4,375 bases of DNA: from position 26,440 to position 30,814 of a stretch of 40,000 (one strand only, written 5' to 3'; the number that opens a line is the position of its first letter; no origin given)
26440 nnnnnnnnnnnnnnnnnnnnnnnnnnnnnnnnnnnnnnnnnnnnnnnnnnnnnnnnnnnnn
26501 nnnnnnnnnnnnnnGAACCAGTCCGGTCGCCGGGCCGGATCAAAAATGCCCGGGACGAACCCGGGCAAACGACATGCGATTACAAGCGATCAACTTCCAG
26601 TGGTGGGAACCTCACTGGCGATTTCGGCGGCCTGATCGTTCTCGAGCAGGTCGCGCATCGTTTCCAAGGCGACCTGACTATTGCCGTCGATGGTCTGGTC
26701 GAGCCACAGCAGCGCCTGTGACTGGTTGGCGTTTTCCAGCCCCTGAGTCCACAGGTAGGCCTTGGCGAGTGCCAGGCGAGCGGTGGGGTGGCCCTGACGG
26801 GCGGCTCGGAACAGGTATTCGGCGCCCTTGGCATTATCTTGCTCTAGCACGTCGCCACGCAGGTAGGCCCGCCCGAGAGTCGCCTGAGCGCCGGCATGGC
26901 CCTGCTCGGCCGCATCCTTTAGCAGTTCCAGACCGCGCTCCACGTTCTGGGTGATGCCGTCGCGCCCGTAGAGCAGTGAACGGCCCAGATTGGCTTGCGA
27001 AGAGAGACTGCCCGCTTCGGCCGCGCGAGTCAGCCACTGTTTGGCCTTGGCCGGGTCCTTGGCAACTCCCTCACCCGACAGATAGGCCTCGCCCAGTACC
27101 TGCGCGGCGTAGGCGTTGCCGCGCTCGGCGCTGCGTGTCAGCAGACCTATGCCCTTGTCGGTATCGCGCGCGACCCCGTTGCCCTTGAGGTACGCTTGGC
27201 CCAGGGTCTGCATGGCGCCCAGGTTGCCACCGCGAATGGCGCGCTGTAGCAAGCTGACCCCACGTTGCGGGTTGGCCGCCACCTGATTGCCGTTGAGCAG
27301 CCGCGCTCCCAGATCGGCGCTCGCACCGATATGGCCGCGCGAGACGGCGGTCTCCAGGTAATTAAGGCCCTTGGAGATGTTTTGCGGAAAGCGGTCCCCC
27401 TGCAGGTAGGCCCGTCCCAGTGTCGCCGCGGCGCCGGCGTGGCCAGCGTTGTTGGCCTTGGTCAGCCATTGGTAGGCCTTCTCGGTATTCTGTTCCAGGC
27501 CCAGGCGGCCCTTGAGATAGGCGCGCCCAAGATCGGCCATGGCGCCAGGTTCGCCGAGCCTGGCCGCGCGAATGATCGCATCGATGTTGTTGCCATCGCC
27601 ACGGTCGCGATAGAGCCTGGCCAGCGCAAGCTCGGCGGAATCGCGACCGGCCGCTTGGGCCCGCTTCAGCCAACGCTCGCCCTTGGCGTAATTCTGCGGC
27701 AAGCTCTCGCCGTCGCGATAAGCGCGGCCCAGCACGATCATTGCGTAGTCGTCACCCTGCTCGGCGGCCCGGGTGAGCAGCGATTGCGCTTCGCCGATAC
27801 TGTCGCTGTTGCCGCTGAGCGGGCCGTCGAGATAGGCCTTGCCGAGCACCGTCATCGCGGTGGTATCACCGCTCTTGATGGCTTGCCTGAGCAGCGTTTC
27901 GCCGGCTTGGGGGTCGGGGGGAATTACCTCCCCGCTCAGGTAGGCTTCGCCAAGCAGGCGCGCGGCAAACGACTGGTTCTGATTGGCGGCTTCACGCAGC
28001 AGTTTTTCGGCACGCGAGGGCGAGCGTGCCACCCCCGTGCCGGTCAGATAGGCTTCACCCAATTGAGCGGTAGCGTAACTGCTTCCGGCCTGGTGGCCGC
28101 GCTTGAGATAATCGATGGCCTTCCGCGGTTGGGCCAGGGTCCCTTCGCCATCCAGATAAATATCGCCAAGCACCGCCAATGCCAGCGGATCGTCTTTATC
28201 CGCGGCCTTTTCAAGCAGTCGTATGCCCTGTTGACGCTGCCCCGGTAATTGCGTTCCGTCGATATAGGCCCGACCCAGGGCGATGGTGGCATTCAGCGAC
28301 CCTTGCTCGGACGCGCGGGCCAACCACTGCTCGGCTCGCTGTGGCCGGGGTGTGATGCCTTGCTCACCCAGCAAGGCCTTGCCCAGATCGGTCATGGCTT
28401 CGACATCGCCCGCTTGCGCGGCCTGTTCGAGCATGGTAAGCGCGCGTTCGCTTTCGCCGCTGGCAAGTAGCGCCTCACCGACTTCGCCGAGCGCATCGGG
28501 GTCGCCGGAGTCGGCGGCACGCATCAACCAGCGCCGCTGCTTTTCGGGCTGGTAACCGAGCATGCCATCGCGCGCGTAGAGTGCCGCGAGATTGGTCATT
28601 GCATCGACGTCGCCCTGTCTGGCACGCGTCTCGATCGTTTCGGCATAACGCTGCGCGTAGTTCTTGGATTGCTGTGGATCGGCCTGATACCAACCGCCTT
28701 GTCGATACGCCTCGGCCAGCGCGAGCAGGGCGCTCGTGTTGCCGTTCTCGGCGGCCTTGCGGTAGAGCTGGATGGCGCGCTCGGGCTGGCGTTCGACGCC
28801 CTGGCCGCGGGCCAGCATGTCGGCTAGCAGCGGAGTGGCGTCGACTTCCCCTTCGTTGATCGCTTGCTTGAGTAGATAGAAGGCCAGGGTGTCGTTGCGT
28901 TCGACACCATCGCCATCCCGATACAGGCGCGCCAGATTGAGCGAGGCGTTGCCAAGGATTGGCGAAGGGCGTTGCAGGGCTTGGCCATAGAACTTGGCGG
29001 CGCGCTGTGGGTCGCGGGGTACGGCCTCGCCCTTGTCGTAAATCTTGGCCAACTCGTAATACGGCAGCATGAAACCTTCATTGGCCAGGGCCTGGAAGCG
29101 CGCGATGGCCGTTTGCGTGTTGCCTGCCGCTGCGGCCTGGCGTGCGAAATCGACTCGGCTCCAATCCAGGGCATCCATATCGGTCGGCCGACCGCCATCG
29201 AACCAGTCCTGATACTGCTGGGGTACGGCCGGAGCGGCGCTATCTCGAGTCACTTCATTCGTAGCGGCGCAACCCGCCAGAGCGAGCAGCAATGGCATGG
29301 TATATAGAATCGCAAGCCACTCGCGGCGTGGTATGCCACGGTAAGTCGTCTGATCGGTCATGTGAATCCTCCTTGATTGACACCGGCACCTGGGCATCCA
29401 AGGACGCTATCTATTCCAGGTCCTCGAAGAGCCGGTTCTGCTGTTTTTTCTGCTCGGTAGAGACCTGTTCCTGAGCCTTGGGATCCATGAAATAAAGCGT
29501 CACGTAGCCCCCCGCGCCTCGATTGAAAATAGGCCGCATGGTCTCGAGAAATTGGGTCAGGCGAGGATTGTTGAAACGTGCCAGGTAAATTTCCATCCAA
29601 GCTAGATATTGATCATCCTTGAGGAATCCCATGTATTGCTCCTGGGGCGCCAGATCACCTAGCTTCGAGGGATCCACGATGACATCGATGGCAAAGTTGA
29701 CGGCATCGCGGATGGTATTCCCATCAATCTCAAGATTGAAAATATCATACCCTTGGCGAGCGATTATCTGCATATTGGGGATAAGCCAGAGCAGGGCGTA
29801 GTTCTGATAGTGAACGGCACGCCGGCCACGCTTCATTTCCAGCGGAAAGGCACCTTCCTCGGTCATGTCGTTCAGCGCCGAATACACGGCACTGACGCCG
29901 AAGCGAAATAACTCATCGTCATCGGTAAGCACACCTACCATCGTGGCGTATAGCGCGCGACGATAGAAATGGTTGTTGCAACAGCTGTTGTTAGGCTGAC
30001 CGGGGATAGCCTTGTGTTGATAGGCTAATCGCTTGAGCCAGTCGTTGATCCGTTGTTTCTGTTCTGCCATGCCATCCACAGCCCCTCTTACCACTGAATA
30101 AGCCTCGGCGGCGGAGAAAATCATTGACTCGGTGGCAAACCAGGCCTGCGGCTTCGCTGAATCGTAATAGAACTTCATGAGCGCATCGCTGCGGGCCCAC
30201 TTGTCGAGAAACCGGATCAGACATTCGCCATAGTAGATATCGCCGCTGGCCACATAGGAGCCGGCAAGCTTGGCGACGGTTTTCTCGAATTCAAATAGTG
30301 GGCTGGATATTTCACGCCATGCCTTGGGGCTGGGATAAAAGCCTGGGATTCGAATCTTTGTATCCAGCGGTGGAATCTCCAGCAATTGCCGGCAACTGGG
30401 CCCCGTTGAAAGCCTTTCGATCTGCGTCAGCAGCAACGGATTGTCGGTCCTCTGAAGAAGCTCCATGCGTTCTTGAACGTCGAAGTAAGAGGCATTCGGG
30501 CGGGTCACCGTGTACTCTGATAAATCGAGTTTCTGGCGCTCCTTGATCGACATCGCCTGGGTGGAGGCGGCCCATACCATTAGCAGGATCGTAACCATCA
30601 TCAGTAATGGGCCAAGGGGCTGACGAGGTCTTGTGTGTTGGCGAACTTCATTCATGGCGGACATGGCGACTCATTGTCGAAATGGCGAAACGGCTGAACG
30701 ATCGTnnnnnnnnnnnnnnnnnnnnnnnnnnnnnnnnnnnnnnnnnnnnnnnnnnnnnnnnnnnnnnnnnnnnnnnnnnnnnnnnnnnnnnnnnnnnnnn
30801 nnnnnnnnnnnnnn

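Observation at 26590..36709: Alginate-like (Alg8/Alg44) synthase core rewired into a six-gene locus with a Ugd-type precursor enzyme: candidate undescribed c-di-GMP-gated polyuronide secretion system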

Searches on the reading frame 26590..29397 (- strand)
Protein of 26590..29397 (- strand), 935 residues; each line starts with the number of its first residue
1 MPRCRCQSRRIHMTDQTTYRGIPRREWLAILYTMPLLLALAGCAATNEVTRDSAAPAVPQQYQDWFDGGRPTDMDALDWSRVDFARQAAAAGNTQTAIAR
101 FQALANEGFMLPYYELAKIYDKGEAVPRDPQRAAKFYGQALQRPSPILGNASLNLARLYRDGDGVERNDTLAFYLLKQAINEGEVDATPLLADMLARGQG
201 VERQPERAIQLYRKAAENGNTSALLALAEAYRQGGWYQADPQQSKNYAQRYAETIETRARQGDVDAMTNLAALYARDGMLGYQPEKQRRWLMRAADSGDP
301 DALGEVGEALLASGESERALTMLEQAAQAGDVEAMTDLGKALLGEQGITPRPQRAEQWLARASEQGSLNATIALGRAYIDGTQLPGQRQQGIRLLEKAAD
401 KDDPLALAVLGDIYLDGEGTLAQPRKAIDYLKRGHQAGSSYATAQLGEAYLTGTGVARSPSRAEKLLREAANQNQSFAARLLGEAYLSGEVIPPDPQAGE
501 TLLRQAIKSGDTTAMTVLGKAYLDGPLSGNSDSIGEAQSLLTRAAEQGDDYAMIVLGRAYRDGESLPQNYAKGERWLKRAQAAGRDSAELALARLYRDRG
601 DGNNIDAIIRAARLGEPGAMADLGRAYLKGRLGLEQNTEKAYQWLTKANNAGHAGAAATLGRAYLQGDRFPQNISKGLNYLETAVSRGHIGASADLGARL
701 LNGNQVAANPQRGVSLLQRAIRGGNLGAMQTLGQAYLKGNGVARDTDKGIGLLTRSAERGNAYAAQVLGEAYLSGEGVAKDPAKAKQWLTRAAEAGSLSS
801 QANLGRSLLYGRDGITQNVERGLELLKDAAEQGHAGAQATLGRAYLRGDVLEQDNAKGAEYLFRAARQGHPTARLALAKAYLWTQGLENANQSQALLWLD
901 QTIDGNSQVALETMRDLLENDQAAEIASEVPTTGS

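Call 4: search_protein_families(library=pfam, proteins=[window:26590-29397:-], max_evalue=0.01)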
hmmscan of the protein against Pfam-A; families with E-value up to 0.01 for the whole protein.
window:26590-29397:- (935 aa): 4 families
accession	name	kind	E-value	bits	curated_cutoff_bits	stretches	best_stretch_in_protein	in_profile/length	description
PF08238.18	Sel1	-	4.2e-91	296.6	30.7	10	619-653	3-36/36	Sel1 repeat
PF23310.1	TPR_27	-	2.1e-17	63.2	27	0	816-847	42-73/110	Plant tetratrico peptide repeats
PF14559.12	TPR_19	-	2.3e-05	25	25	0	202-234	4-38/68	Tetratricopeptide repeat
PF07739.18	TipAS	-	0.00099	20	23.8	0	638-676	63-101/117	TipAS antibiotic-recognition domain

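Call 5: search_protein_families(library=ncbifam, proteins=[window:26590-29397:-], max_evalue=0.01)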
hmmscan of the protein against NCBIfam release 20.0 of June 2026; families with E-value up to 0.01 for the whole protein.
window:26590-29397:- (935 aa): 5 families
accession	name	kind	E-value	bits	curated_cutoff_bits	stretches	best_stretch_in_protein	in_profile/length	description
NF033786.1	phenyl_MerG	equivalog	8.4e-35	120.7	350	5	757-816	60-119/217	phenylmercury resistance protein MerG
NF038194.1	AlgK_TPR_lipo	equivalog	1.3e-34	119.6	700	6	150-249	299-397/448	alginate biosynthesis TPR repeat lipoprotein AlgK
NF047621.1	FlgprotMotXVib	equivalog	3.9e-33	114.7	330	4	815-918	88-192/211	flagellar protein MotX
NF045484.1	TransRegExoR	equivalog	3.3e-23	82.3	450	2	179-326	69-223/267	exopolysaccharide production regulator ExoR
NF040959.1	MamA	equivalog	0.0021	17.5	200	0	712-829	55-165/204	magnetosome protein MamA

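Call 86: search_protein_families(library=pfam, proteins=[window:26590-29361:-], max_evalue=10)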
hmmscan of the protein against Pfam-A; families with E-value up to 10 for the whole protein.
window:26590-29361:- (923 aa): 7 families
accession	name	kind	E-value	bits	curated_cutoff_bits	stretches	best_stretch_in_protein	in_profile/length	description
PF08238.18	Sel1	-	3.1e-91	297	30.7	17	607-641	3-36/36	Sel1 repeat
PF23310.1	TPR_27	-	1.8e-17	63.4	27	3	804-835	42-73/110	Plant tetratrico peptide repeats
PF14559.12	TPR_19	-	1.5e-05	25.6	25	3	190-222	4-38/68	Tetratricopeptide repeat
PF07739.18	TipAS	-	0.00091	20.1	23.8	1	626-664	63-101/117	TipAS antibiotic-recognition domain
PF13176.12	TPR_7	-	0.11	13.1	27.9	1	290-315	1-26/36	Tetratricopeptide repeat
PF08898.15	DUF1843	-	0.16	13.1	23.3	0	239-260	3-24/52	Domain of unknown function (DUF1843)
PF22029.2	PhyR_sigma2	-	2.7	8.6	27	2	529-556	15-42/55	Sigma2 domain of PhyR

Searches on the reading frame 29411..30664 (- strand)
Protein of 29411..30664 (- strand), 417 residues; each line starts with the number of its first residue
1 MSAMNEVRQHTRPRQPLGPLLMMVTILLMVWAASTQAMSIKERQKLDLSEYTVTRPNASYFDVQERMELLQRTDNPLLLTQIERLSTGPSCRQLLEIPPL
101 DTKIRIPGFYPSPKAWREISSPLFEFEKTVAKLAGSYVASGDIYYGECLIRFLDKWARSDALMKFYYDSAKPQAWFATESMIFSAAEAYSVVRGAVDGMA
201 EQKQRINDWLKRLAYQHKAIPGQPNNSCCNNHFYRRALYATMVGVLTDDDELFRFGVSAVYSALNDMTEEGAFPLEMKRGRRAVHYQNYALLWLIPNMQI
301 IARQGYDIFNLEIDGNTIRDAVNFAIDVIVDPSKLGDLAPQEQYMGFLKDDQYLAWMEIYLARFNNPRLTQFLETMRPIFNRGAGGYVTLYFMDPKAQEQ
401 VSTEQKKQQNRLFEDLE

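Call 4: search_protein_families(library=pfam, proteins=[window:29411-30664:-], max_evalue=0.01)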
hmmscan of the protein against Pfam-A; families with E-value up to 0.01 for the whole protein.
window:29411-30664:- (417 aa): 1 family
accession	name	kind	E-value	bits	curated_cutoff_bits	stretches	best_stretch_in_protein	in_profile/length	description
PF05426.18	Alginate_lyase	-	8.6e-39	134.1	22.2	1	104-334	36-274/275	Alginate lyase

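Call 5: search_protein_families(library=ncbifam, proteins=[window:29411-30664:-], max_evalue=0.01)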
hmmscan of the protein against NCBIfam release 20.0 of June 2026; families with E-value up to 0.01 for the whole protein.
window:29411-30664:- (417 aa): 5 families
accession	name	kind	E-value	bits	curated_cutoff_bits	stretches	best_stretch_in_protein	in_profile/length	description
NF001469.0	PRK00325.1-4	equivalog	3.3e-34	118.5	366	1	118-377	81-338/360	polysaccharide lyase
NF001466.0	PRK00325.1-1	equivalog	5.3e-29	101.3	615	1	95-390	29-311/320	poly(beta-D-mannuronate) lyase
NF001467.0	PRK00325.1-2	equivalog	8.1e-28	97.3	429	1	114-393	80-359/364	mannuronate-specific alginate lyase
NF001470.0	PRK00325.1-5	equivalog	7e-23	81.1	743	1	112-398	79-364/367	mannuronate-specific alginate lyase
NF001468.0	PRK00325.1-3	equivalog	2.4e-21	76.2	711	1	112-368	82-338/373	mannuronate-specific alginate lyase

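Call 35: search_solved_structures(query=window:29411-30664:-, max_evalue=0.01, show_alignments=2)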
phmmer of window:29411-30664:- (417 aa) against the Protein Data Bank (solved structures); distinct sequences matched with E-value up to 0.01: 15.
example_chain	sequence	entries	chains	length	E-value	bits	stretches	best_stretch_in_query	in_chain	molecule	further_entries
1hv6_A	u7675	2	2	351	1.6e-47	165.5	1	52-392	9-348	ALGINATE LYASE | PROTEIN (ALGINATE LYASE A1-III)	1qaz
4f13_A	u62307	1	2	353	3e-47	164.6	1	52-395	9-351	Alginate lyase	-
4f10_A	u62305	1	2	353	2.1e-46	161.8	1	52-395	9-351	Alginate lyase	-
4e1y_A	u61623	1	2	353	5e-46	160.5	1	52-395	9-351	Alginate lyase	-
7fhz_A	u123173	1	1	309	2.4e-26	95.7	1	117-309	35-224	Polysaccharide lyase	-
7fhu_A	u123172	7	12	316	2.5e-26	95.7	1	117-309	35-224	Polysaccharide lyase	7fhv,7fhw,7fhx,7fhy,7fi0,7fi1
7fi2_A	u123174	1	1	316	5.8e-25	91.2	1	117-309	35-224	Polysaccharide lyase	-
7wxj_A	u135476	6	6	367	7.6e-21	77.6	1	121-391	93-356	poly(beta-D-mannuronate) lyase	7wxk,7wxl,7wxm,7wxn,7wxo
7xtf_A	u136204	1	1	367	2.7e-20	75.8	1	121-391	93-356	Poly(Beta-D-mannuronate) lyase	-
4ozv_A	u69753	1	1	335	3.5e-20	75.4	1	114-392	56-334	Alginate lyase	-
7sa8_A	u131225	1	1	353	4.2e-20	75.2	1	114-392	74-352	Alginate lyase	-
7wxr_A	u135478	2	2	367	1.3e-19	73.6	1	121-391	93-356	poly(beta-D-mannuronate) lyase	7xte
7wxp_A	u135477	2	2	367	1.5e-19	73.3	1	121-391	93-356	poly(beta-D-mannuronate) lyase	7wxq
4ozw_A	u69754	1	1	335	7.3e-19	71.1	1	114-392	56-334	Alginate lyase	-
3nfv_A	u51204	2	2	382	0.0078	18.3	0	122-357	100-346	alginate lyase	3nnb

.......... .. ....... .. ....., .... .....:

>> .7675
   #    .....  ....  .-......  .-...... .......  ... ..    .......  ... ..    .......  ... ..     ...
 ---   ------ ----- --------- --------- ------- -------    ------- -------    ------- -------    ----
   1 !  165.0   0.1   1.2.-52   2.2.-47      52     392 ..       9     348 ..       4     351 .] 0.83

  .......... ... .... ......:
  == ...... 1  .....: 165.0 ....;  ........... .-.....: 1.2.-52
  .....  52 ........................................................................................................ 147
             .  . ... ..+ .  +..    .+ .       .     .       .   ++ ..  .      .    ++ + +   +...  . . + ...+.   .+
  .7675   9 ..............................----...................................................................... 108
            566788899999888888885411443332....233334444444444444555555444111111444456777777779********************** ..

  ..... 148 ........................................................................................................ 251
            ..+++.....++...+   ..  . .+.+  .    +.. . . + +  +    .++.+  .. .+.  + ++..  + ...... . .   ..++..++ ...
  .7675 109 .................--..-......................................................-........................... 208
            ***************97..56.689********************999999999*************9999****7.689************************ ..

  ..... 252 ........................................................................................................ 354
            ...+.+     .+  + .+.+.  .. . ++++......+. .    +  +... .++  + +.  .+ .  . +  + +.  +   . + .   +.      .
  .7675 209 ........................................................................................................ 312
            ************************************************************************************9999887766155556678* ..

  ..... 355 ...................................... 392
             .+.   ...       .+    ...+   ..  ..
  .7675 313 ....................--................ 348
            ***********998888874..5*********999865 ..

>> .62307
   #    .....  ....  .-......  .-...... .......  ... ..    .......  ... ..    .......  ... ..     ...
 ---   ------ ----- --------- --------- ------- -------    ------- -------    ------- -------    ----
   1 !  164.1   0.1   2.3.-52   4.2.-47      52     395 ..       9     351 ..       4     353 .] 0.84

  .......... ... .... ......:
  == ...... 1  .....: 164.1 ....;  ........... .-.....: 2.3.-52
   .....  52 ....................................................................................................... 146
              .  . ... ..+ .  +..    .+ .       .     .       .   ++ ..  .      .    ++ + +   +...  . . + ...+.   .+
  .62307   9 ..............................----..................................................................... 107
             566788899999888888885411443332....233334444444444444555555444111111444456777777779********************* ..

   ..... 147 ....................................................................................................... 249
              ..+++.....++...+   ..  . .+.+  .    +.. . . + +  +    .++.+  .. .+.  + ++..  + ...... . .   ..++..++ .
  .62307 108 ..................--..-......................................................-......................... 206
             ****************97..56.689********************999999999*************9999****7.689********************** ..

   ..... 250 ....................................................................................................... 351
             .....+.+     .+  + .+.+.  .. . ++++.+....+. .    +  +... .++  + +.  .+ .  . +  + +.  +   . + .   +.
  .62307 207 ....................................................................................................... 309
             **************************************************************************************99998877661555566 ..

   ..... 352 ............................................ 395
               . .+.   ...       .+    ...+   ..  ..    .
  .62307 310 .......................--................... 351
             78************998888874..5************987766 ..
